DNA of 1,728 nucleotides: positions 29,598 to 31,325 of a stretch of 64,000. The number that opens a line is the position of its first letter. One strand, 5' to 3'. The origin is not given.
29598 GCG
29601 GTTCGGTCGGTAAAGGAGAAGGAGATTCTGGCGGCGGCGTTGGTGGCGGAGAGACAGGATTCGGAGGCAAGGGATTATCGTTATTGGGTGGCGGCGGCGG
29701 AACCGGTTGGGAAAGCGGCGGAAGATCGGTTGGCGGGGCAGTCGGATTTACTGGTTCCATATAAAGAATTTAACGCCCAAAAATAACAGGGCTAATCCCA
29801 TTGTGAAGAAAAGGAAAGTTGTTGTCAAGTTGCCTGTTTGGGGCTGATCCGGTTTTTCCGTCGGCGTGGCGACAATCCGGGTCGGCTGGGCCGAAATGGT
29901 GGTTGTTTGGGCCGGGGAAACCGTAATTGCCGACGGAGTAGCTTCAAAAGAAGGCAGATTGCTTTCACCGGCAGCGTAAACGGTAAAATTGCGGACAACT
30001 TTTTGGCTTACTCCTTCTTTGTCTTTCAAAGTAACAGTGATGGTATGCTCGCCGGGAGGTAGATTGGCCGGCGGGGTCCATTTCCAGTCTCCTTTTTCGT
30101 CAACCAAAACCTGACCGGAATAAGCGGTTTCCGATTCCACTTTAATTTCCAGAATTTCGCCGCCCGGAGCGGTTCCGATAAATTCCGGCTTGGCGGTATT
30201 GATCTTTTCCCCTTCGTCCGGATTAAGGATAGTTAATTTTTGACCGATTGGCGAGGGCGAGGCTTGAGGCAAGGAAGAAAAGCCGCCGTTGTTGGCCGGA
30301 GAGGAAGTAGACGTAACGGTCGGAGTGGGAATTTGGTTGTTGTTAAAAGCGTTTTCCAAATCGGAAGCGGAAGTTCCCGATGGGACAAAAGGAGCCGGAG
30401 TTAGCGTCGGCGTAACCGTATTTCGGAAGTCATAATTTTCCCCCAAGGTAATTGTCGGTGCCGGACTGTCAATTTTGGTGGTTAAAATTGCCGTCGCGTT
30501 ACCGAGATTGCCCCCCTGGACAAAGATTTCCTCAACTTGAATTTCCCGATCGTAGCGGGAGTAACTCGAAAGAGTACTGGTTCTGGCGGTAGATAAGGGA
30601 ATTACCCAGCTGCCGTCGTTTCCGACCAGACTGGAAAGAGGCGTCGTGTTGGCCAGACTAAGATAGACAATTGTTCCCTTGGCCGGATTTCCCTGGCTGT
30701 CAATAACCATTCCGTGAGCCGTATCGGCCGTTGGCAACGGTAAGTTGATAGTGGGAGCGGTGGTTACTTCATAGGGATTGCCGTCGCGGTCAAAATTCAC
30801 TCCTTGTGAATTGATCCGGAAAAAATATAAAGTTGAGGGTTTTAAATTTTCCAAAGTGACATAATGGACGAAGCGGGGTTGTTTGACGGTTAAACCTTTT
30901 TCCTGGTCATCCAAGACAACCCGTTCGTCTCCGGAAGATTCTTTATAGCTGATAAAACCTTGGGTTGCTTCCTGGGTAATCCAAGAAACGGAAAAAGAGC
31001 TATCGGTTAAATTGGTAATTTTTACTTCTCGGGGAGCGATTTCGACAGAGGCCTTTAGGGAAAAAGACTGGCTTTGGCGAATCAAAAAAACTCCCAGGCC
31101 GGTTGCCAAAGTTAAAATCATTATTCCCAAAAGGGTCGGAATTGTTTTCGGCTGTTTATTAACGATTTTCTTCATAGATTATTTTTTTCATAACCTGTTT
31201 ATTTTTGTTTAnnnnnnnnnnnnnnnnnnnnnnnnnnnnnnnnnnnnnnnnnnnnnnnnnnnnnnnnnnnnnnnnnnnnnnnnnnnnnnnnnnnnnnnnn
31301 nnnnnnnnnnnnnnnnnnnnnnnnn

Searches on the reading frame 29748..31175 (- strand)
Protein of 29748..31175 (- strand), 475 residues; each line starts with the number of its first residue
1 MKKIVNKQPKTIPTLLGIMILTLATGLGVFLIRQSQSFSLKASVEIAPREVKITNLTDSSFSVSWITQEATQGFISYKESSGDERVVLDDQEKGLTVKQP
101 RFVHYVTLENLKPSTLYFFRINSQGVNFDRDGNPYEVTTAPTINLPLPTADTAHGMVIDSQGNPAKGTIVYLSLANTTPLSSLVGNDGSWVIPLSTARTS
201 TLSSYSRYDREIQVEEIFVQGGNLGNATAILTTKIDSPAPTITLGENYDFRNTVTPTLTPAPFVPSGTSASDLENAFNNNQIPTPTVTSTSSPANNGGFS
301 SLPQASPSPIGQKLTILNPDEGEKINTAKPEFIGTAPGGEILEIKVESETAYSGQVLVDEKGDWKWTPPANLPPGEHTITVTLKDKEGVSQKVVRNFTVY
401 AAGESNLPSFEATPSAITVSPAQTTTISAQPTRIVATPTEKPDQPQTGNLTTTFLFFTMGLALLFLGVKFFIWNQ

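Call 4: search_protein_families(library=pfam, proteins=[window:29748-31175:-], max_evalue=0.1)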
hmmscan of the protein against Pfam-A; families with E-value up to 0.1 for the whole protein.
window:29748-31175:- (475 aa): 9 families
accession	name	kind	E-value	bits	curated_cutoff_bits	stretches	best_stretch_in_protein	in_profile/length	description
PF16656.11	Pur_ac_phosph_N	-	4.4e-11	43.6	30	1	52-126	7-83/93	Purple acid Phosphatase, N-terminal domain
PF19077.6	Big_13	-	4.1e-10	40.5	27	1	324-398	23-99/102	Bacterial Ig-like domain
PF00041.27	fn3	-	4.6e-08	33.6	25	1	47-124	2-69/84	Fibronectin type III domain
PF13620.12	CarboxypepD_reg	-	0.00032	21.4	32.3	0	154-206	3-57/82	Carboxypeptidase regulatory-like domain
PF17963.7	Big_9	-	0.00058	21.1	23.6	1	336-393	29-84/89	Bacterial Ig domain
PF17892.7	Cadherin_5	-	0.0056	16.9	26.5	1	342-399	41-97/98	Cadherin-like domain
PF09136.16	Glucodextran_B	-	0.019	15.3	27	1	313-396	2-78/83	Glucodextranase, domain B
PF18957.6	RibLong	-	0.024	15.9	27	1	321-399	15-92/93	Long Rib domain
PF15418.12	DUF4625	-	0.078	13.7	27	0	365-399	96-130/131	Domain of unknown function (DUF4625)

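Call 24: find_homologous_proteins(query=A4, max_evalue=1e-10)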
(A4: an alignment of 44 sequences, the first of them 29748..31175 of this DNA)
Query A4 (44 sequences) (475 aa, profile of the alignment): 261 proteins with E <= 1e-10 among 8000 candidates; the best 120 are listed.
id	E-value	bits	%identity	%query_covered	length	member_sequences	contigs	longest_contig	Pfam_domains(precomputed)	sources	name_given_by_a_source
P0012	2.1e-187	642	43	99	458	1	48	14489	PF13620.13,PF00041.28,PF19077.7,PF16656.12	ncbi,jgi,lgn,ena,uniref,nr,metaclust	ncbi:hypothetical protein COY29_02015 [Candidatus Woesebacteria bacterium CG_4_10_14_0_2_um_filter_3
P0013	5.0e-187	640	43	99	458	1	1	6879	PF13620.13,PF00041.28,PF19077.7,PF16656.12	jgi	-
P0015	6.0e-187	640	43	99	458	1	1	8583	PF13620.13,PF00041.28,PF19077.7,PF16656.12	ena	-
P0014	6.8e-187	640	41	99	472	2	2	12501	PF13620.13,PF00041.28,PF19077.7,PF16656.12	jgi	jgi:hypothetical protein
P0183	7.2e-187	640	44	97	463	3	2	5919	PF13620.13,PF00041.28,PF19077.7,PF16656.12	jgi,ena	-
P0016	1.5e-186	639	43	99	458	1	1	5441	PF13620.13,PF00041.28,PF19077.7,PF16656.12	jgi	-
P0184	1.5e-185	636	45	99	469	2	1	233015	PF13620.13,PF00041.28,PF19077.7,PF16656.12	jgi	jgi:hypothetical protein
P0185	2.3e-184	632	44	99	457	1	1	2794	PF13620.13,PF00041.28,PF19077.7,PF16656.12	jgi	-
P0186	4.8e-184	631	45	93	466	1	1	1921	PF13620.13,PF00041.28,PF19077.7,PF16656.12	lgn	-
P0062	2.4e-182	625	40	97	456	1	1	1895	PF00041.28,PF19077.7,PF16656.12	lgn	-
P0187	2.5e-182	625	43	97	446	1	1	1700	PF00041.28,PF19077.7,PF16656.12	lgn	-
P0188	6.7e-182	624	45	97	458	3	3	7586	PF13620.13,PF00041.28,PF19077.7,PF16656.12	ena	-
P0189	9.9e-182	623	46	99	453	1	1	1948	PF13620.13,PF00041.28,PF19077.7,PF16656.12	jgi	-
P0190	1.9e-181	622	42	97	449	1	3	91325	PF00041.28,PF19077.7,PF16656.12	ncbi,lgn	-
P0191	6.6e-181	620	43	99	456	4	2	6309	PF13620.13,PF00041.28,PF19077.7,PF16656.12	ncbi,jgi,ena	-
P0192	7.8e-181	620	45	99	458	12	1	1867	PF13620.13,PF00041.28,PF19077.7,PF16656.12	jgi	jgi:hypothetical protein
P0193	8.2e-181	620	44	99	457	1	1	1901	PF13620.13,PF19077.7,PF16656.12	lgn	-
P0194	3.3e-180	618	45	95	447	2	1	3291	PF17963.8,PF13620.13,PF00041.28,PF19077.7,PF16656.12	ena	-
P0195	1.1e-179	616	43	97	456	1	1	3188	PF19077.7,PF16656.12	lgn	-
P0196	1.8e-179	615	45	99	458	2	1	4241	PF13620.13,PF00041.28,PF19077.7,PF16656.12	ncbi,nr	ncbi:MAG: fibronectin type III domain-containing protein [Candidatus Shapirobacteria bacterium]|nr:f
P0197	2.0e-179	615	45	97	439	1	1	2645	PF17963.8,PF13620.13,PF00041.28,PF19077.7,PF16656.12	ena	-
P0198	2.9e-179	615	40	100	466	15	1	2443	PF00041.28,PF19077.7,PF16656.12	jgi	-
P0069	4.8e-179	614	43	98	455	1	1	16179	PF00041.28,PF19077.7,PF16656.12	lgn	-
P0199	6.3e-179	614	47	97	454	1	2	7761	PF00041.28,PF19077.7,PF16656.12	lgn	-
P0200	6.6e-179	614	42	97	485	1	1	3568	PF00041.28,PF19077.7,PF16656.12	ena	-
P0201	1.5e-178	612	42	98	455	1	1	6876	PF19077.7,PF16656.12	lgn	-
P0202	1.8e-178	612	44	98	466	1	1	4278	PF13620.13,PF00041.28,PF19077.7,PF16656.12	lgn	-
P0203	2.1e-178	612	44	99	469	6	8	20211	PF13620.13,PF00041.28,PF19077.7,PF16656.12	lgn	-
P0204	2.4e-178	612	43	93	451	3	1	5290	PF00041.28,PF19077.7,PF16656.12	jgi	-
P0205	6.8e-178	610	44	98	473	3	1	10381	PF13620.13,PF00041.28,PF19077.7,PF16656.12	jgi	-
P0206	1.3e-177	609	43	99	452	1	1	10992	PF00041.28,PF19077.7,PF16656.12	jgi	-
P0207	1.8e-177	609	43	97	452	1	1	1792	PF00041.28,PF19077.7,PF16656.12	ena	-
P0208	3.9e-177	608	42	97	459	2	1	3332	PF19077.7,PF16656.12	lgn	-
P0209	4.1e-177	608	45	99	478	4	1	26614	PF13620.13,PF00041.28,PF19077.7,PF16656.12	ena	-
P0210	2.7e-176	605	41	97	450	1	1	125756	PF00041.28,PF19077.7,PF16656.12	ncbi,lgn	-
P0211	4.1e-176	604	44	92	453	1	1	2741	PF00041.28,PF19077.7,PF16656.12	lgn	-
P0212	1.1e-175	603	43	95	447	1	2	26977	PF00041.28,PF19077.7,PF16656.12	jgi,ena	-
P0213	1.2e-175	603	44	96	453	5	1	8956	PF19077.7,PF16656.12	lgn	-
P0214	2.0e-175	602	44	97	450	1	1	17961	PF00041.28,PF19077.7,PF16656.12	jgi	-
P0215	3.1e-175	602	45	98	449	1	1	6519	PF13620.13,PF00041.28,PF19077.7,PF16656.12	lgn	-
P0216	3.9e-175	601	43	97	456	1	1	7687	PF00041.28,PF19077.7,PF16656.12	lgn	-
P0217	4.2e-175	601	44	98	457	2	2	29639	PF00041.28,PF19077.7,PF16656.12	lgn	-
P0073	4.8e-175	601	43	100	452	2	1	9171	PF00041.28,PF19077.7,PF16656.12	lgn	-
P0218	7.5e-175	600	43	97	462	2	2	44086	PF00041.28,PF19077.7,PF16656.12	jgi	-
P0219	1.1e-174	600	46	99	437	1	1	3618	PF13620.13,PF00041.28,PF19077.7,PF16656.12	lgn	-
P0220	1.1e-174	600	42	99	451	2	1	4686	PF13620.13,PF00041.28,PF16656.12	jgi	jgi:uncharacterized protein YxeA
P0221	2.3e-174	599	42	96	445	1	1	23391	PF00041.28,PF19077.7,PF16656.12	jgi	-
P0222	2.7e-174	598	43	98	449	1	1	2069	PF13620.13,PF00041.28,PF19077.7,PF16656.12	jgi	jgi:hypothetical protein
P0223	3.0e-174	598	41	95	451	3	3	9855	PF13620.13,PF00041.28,PF19077.7,PF16656.12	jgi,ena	-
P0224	4.7e-174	598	43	98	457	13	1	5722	PF00041.28,PF19077.7,PF16656.12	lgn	-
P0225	4.7e-174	598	44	92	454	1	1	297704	PF00041.28,PF19077.7,PF16656.12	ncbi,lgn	-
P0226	1.7e-173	596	45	96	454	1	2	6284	PF00041.28,PF19077.7,PF16656.12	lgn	-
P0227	1.8e-173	596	43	99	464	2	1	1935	PF13620.13,PF00041.28,PF19077.7,PF16656.12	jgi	jgi:hypothetical protein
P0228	2.3e-173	595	44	98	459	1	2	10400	PF00041.28,PF19077.7,PF16656.12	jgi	jgi:hypothetical protein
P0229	4.4e-173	594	41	97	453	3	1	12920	PF19077.7,PF16656.12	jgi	-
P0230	1.2e-172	593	46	96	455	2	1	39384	PF00041.28,PF19077.7,PF16656.12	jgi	-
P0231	1.7e-172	592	43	97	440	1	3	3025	PF00041.28,PF19077.7,PF16656.12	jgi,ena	-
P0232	1.6e-171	589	42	97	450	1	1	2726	PF00041.28,PF19077.7,PF16656.12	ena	-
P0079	2.0e-171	589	41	99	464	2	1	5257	PF19077.7,PF16656.12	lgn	-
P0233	6.1e-171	587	39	97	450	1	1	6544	PF19077.7,PF16656.12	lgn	-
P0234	8.4e-171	587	43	96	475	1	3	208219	PF19077.7,PF16656.12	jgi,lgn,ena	-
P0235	5.1e-170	584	46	97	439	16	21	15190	PF13620.13,PF00041.28,PF19077.7,PF16656.12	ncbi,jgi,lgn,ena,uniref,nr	ncbi:hypothetical protein CO054_00210 [Candidatus Shapirobacteria bacterium CG_4_9_14_0_2_um_filter_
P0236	9.8e-170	583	41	98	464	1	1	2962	PF17963.8,PF00041.28,PF19077.7,PF16656.12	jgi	jgi:hypothetical protein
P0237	2.6e-169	582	43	99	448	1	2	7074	PF00041.28,PF19077.7,PF16656.12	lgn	-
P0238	7.9e-169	580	41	92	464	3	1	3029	PF00041.28,PF16656.12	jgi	-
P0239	1.9e-168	579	43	96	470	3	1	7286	PF13620.13,PF00041.28,PF19077.7,PF16656.12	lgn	-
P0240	2.1e-168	579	43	97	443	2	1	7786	PF00041.28,PF19077.7,PF16656.12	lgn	-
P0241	2.2e-168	579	43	87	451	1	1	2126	PF00041.28,PF19077.7,PF16656.12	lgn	-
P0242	2.5e-168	579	45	97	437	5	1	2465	PF13620.13,PF00041.28,PF19077.7,PF16656.12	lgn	-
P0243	4.5e-168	578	42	96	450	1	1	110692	PF13620.13,PF00041.28,PF19077.7,PF16656.12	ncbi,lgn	ncbi:MAG: fibronectin type III domain-containing protein [Patescibacteria group bacterium]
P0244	8.5e-168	577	44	94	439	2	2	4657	PF13620.13,PF00041.28,PF19077.7,PF16656.12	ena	-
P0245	1.2e-167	577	43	96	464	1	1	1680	PF13620.13,PF00041.28,PF19077.7,PF16656.12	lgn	-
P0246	1.6e-167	576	41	99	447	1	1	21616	PF00041.28,PF19077.7,PF16656.12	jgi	jgi:hypothetical protein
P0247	4.8e-167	575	41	100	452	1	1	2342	PF19077.7,PF16656.12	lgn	-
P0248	9.5e-167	574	41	99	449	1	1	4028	PF00041.28,PF19077.7,PF16656.12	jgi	jgi:hypothetical protein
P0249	2.0e-166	573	42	93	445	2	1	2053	PF00041.28,PF19077.7,PF16656.12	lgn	-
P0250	1.5e-165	570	45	88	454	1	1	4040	PF13620.13,PF00041.28,PF19077.7,PF16656.12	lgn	-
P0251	1.5e-165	570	42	98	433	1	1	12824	PF13620.13,PF00041.28,PF19077.7,PF16656.12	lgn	-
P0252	3.1e-165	569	41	98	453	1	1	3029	PF13620.13,PF00041.28,PF19077.7,PF16656.12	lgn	-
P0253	5.8e-165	568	44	95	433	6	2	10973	PF00041.28,PF19077.7,PF16656.12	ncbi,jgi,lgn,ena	-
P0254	5.9e-165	568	43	98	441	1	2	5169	PF00041.28,PF19077.7,PF16656.12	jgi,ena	-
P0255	6.7e-165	567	44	86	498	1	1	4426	PF13620.13,PF00041.28,PF19077.7,PF16656.12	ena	-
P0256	2.4e-164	566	42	92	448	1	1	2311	PF13620.13,PF00041.28,PF19077.7,PF16656.12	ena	-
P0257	5.2e-164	565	42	100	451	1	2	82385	PF17963.8,PF19077.7,PF16656.12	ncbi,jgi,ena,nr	ncbi:MAG TPA: fibronectin type III domain-containing protein [Nevskiaceae bacterium]|nr:fibronectin 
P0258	5.7e-164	564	44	88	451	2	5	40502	PF13620.13,PF00041.28,PF19077.7,PF16656.12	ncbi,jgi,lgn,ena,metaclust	metaclust:\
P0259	9.8e-164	564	42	98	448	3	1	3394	PF19077.7,PF16656.12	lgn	-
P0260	1.3e-163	563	43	97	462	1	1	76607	PF00041.28,PF16656.12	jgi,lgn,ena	-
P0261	2.0e-163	563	57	99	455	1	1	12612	PF00041.28,PF19077.7,PF16656.12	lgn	-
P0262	1.3e-162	560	45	87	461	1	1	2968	PF19077.7,PF16656.12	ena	-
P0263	1.8e-162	559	42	92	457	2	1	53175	PF00041.28,PF19077.7,PF16656.12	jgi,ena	-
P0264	3.5e-162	559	41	99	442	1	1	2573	PF17963.8,PF00041.28,PF19077.7,PF16656.12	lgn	-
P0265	3.7e-162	558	44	97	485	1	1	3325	PF00041.28,PF19077.7,PF16656.12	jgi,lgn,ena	-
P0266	6.4e-162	558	41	96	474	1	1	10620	PF00041.28,PF19077.7,PF16656.12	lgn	-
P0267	1.0e-160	554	40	93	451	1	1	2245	PF00041.28,PF16656.12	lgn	-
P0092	2.0e-160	553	56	88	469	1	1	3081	PF00041.28,PF19077.7,PF16656.12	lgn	-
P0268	2.6e-160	552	41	93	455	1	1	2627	PF13620.13,PF00041.28,PF19077.7,PF16656.12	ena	-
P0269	3.2e-160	552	44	99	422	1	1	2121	PF17963.8,PF13620.13,PF00041.28,PF19077.7,PF16656.12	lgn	-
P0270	6.4e-160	551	44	94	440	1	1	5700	PF00041.28,PF19077.7,PF16656.12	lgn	-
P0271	8.5e-160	551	45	86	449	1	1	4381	PF19077.7,PF16656.12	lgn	-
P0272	9.0e-160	551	42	90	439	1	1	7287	PF13620.13,PF19077.7,PF16656.12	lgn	-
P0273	3.2e-159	549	43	99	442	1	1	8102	PF19077.7,PF16656.12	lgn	-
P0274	3.4e-159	549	43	86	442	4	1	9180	PF00041.28,PF19077.7,PF16656.12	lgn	-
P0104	6.6e-159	548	40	97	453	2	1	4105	PF13620.13,PF00041.28,PF19077.7,PF16656.12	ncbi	ncbi:MAG: fibronectin type III domain-containing protein [Patescibacteria group bacterium]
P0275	1.4e-158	547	43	96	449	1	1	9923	PF13620.13,PF00041.28,PF19077.7,PF16656.12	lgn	-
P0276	2.0e-158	546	59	99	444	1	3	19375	PF00041.28,PF19077.7,PF16656.12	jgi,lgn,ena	-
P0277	3.3e-158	545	42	97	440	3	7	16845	PF00041.28,PF19077.7,PF16656.12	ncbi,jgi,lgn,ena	-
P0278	4.5e-158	545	64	99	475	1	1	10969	PF00041.28,PF19077.7,PF16656.12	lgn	-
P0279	1.8e-157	543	42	84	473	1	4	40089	PF00041.28,PF19077.7,PF16656.12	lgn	-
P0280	1.9e-157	543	43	96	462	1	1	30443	PF00041.28,PF19077.7,PF16656.12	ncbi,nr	ncbi:MAG: fibronectin type III domain-containing protein [bacterium]|nr:fibronectin type III domain-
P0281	4.6e-157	542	97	100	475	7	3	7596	PF00041.28,PF19077.7,PF16656.12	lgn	-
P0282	1.4e-156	540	86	100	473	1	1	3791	PF00041.28,PF19077.7,PF16656.12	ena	-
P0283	1.5e-156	540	42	94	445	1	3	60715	PF13620.13,PF00041.28,PF19077.7,PF16656.12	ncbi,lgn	-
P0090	2.1e-156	539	41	100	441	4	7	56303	PF19077.7,PF16656.12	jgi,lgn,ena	-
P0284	2.3e-156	539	41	99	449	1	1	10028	PF19077.7,PF16656.12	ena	-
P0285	3.1e-155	536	59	99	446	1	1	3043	PF00041.28,PF19077.7,PF16656.12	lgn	-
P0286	2.7e-154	533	44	92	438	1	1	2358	PF00041.28,PF19077.7,PF16656.12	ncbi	-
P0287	2.8e-154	532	40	99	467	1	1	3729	PF00041.28,PF19077.7,PF16656.12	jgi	-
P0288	3.8e-154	532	43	96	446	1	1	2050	PF19077.7,PF16656.12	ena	-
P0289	5.4e-154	532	58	95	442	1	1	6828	PF17963.8,PF19077.7,PF16656.12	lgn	-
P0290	7.2e-154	531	42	98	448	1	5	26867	PF00041.28,PF19077.7,PF16656.12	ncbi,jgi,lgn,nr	ncbi:fibronectin type III domain-containing protein [Candidatus Shapirobacteria bacterium]|nr:fibron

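Call 27: search_protein_families(library=ncbifam, proteins=[window:29748-31175:-], max_evalue=0.01)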
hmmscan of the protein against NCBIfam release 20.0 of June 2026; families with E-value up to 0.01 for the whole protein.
window:29748-31175:- (475 aa): 3 families
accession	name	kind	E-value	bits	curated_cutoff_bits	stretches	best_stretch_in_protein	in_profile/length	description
NF033510.3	Ca_tandemer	repeat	4.9e-12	46.1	50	1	327-390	30-95/96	Ca2+-stabilized repeat-containing adhesin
NF040520.1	Ig_like_BLP2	equivalog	0.00017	19.9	750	1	325-406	535-616/730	Ig-like repeat protein Blp2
NF012211.1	tand_rpt_95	domain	0.0095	15.9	90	0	339-399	24-84/98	tandem-95 repeat protein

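Call 32: predict_structure(alignment_id=A5)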
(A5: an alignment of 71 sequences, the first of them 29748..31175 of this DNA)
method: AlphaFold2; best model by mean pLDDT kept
length: 475 residues; sequences in the alignment: 71
mean_pLDDT: 80.8   pTM: 0.53
mean pLDDT of the five models: 80.8, 79.8, 79.0, 78.9, 76.3
residues with pLDDT >= 90: 285; 70-90: 59; 50-70: 46; < 50: 85
segments of 3 or more residues with pLDDT < 50: 40-42, 257-260, 271-310, 403-436
pLDDT, mean of each block of 10 residues (from residue 1): 57 78 91 65 76 98 97 95 95 88 97 98 91 95 95 97 97 96 97 96 95 96 96 95 95 60 56 45 37 36 36 88 91 96 94 96 96 95 89 94 46 39 40 48 62 86 91 80
secondary structure, 60 per line:
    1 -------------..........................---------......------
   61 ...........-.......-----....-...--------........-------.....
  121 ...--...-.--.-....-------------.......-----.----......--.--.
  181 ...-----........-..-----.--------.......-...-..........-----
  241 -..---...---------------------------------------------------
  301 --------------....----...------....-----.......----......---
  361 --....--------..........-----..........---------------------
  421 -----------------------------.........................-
elements in order: H14-39 E49-54 E61-71 E73-79 E85-88 E101-108 E116-123 E126-128 E135-138 E152-158 E169-174 E180-183 E189-193 E214-220 E226-232 E247-249 E315-318 E323-325 E332-335 E341-347 E352-357 E363-366 E375-384 E390-399 H450-474

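Call 35: fold_search(model_id=the predicted structure, library=pdb)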
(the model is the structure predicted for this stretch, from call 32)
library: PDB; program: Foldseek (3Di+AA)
matches with E <= 10: 1891; with E <= 0.001: 265
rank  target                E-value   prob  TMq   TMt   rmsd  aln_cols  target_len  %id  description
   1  1zlg                  7.4e-10  1.00  0.14  0.10  21.5       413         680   12  Solution structure of the extracellular matrix protein anosmin-1 (released 2006-05-09)
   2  5e53_B                1.1e-09  1.00  0.15  0.23  24.5       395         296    9  Crystal structure of chicken CNTN1 FN1-FN3 domains (released 2016-08-31)
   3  2yn3_A                1.3e-08  1.00  0.15  0.26  25.7       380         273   12  Structural insight into the giant calcium-binding adhesin SiiE: implications for the adhesion of Salmonella enterica t (released 2013-04-03)
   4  5e53_A                3.2e-08  1.00  0.15  0.23  23.9       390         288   11  Crystal structure of chicken CNTN1 FN1-FN3 domains (released 2016-08-31)
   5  2yn5_A                3.6e-08  1.00  0.16  0.26  26.2       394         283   11  Structural insight into the giant calcium-binding adhesin SiiE: implications for the adhesion of Salmonella enterica t (released 2013-04-03)
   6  5e4q                  3.8e-08  1.00  0.13  0.21  24.4       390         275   10  Crystal structure of mouse CNTN3 FN1-FN3 domains (released 2016-08-31)
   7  4p99_A                6.5e-08  1.00  0.13  0.15  31.0       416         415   14  Ca2+-stabilized adhesin helps an Antarctic bacterium reach out and bind ice (released 2014-06-18)
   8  5e7l                  8.1e-08  1.00  0.16  0.24  24.4       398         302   10  Crystal structure of mouse CNTN2 FN1-FN3 domains (released 2016-08-31)
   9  9pvp                  9.0e-08  1.00  0.14  0.04  24.7       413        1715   10  Cryo-EM structure of receptor tyrosine kinase ROS1 extracellular domain (released 2026-02-25)
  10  6xi3                  1.0e-07  1.00  0.15  0.18  24.3       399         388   10  Crystal structure of tetra-tandem repeat in extending region of large adhesion protein (released 2020-10-14)
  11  1fnh                  1.1e-07  1.00  0.15  0.26  24.6       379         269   12  CRYSTAL STRUCTURE OF HEPARIN AND INTEGRIN BINDING SEGMENT OF HUMAN FIBRONECTIN (released 1999-03-16)
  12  5irb_B                1.2e-07  1.00  0.12  0.18  28.9       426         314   10  Structural insight into host cell surface retention of a 1.5-MDa bacterial ice-binding adhesin (released 2017-07-19)
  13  4pbx                  1.4e-07  1.00  0.15  0.13  20.0       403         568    9  Crystal structure of the six N-terminal domains of human receptor protein tyrosine phosphatase sigma (released 2014-11-12)
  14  8cml_E                1.7e-07  1.00  0.16  0.12  21.7       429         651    7  Cryo-EM structure of complement C5 in complex with nanobodies UNbC5-1 and UNbC5-2 (released 2023-09-27)
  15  2yn3_C                1.8e-07  1.00  0.16  0.26  25.3       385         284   11  Structural insight into the giant calcium-binding adhesin SiiE: implications for the adhesion of Salmonella enterica t (released 2013-04-03)
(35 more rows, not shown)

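Call 38: find_related_loci(query=A6, collection=genome_contigs, flank=6000)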
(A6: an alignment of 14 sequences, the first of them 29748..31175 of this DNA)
Query A6 (475 aa) in genome_contigs; peptide patterns used: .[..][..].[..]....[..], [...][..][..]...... (x = any residue, [..] = any of these).
67 stretches matched a pattern; 34 encode a relative of the query (tblastn E <= 1e-3); 34 distinct loci.
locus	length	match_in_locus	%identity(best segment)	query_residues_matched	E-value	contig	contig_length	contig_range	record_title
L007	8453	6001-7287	46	7-468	4e-119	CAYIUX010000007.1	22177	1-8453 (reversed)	MAG TPA_asm: uncultured Gammaproteobacteria bacterium isolate ERP119705_co5_62 genome assembly, contig: NODE_2815_length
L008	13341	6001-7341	42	1-468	3e-111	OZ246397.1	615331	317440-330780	MAG: uncultured Gammaproteobacteria bacterium isolate SRP068000_co4_68 genome assembly, chromosome: 1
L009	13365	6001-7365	44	3-471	1e-109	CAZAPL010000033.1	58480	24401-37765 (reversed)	MAG TPA_asm: uncultured Gammaproteobacteria bacterium isolate SRP231805_co4_153 genome assembly, contig: k141_265398, wh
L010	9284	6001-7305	41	7-468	4e-107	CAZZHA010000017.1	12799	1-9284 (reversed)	MAG TPA_asm: uncultured Gammaproteobacteria bacterium isolate binchicken_co364_299 genome assembly, contig: NODE_6698_le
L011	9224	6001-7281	42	10-468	1e-104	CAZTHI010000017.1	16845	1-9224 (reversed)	MAG TPA_asm: uncultured Gammaproteobacteria bacterium isolate binchicken_co387_486 genome assembly, contig: NODE_3825_le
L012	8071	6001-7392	40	5-475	1e-103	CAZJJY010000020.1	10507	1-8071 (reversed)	MAG TPA_asm: uncultured Gammaproteobacteria bacterium isolate binchicken_co243_270 genome assembly, contig: NODE_5711_le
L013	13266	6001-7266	42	28-474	6e-99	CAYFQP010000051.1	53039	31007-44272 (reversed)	MAG TPA_asm: uncultured Gammaproteobacteria bacterium isolate ERP108616_co1_137 genome assembly, contig: k119_396844, wh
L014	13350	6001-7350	42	3-473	9e-99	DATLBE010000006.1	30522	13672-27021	MAG TPA_asm: Nevskiaceae bacterium isolate SMAG_U14290 k141_4207658, whole genome shotgun sequence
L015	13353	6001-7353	42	1-467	1e-103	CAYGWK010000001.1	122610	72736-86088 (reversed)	MAG TPA_asm: uncultured Gammaproteobacteria bacterium isolate ERP119294_co3_383 genome assembly, contig: NODE_20_length_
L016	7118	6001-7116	43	1-397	6e-97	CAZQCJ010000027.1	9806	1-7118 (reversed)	MAG TPA_asm: uncultured Gammaproteobacteria bacterium isolate SRP067234_co1_244 genome assembly, contig: k99_255987, who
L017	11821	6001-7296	39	13-466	3e-85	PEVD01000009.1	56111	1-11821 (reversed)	MAG: Candidatus Shapirobacteria bacterium CG03_land_8_20_14_0_80_40_19 CG03_land_8_20_14_0.80_scaffold_86_c, whole genom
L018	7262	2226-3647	34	1-468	4e-70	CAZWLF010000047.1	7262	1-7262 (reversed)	MAG TPA_asm: uncultured Gammaproteobacteria bacterium isolate binchicken_co387_691 genome assembly, contig: NODE_14538_l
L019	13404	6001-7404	33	1-471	4e-70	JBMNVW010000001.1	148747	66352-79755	MAG: Patescibacteria group bacterium isolate SBF912SR6HQ0010 scaffold_194_c1, whole genome shotgun sequence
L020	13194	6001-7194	33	12-416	2e-58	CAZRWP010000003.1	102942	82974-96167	MAG TPA_asm: uncultured Pseudomonadales bacterium isolate SRP144015_co1_84 genome assembly, contig: NODE_103_length_1029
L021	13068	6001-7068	31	10-403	5e-53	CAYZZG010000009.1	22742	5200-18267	MAG TPA_asm: uncultured Gammaproteobacteria bacterium isolate binchicken_co251_287 genome assembly, contig: NODE_3091_le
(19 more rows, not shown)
